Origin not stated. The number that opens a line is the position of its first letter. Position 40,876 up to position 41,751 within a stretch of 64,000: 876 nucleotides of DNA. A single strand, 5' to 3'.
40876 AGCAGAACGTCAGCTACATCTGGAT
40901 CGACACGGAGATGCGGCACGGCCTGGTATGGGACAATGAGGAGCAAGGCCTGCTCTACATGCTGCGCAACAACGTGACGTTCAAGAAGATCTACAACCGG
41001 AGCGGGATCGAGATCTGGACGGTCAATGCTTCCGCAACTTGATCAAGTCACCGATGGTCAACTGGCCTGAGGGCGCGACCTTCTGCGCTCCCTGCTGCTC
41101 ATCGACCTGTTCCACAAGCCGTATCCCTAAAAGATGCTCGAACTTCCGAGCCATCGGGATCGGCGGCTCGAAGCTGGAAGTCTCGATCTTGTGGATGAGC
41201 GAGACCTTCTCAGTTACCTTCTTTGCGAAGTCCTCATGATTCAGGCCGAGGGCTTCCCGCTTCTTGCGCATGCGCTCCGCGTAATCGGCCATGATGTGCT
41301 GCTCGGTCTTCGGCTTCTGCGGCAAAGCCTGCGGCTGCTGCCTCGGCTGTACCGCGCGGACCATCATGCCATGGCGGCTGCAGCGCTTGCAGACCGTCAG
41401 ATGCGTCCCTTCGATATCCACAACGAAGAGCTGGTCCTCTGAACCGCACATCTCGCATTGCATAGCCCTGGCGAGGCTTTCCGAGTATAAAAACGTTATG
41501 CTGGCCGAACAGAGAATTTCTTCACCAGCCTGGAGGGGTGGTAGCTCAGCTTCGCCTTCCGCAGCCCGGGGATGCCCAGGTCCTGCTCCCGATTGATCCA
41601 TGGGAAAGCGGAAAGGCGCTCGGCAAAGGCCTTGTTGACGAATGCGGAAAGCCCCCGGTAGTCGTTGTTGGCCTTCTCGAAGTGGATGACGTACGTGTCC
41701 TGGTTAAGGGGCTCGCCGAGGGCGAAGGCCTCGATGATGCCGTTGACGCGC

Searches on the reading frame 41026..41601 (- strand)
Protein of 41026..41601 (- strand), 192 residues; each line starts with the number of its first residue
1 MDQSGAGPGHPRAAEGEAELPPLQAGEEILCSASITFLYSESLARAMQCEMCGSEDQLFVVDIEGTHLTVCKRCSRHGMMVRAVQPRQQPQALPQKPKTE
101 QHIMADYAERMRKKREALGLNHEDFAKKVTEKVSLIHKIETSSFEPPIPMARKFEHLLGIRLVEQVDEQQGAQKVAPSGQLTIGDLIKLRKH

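Call 80: search_protein_families(library=pfam, proteins=[window:41026-41601:-], max_evalue=0.00001)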
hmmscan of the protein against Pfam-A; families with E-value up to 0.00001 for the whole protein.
window:41026-41601:- (192 aa): 1 family
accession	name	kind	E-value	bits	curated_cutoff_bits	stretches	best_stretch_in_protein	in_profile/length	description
PF01381.28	HTH_3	-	2.9e-06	27.7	23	1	111-164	1-54/55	Helix-turn-helix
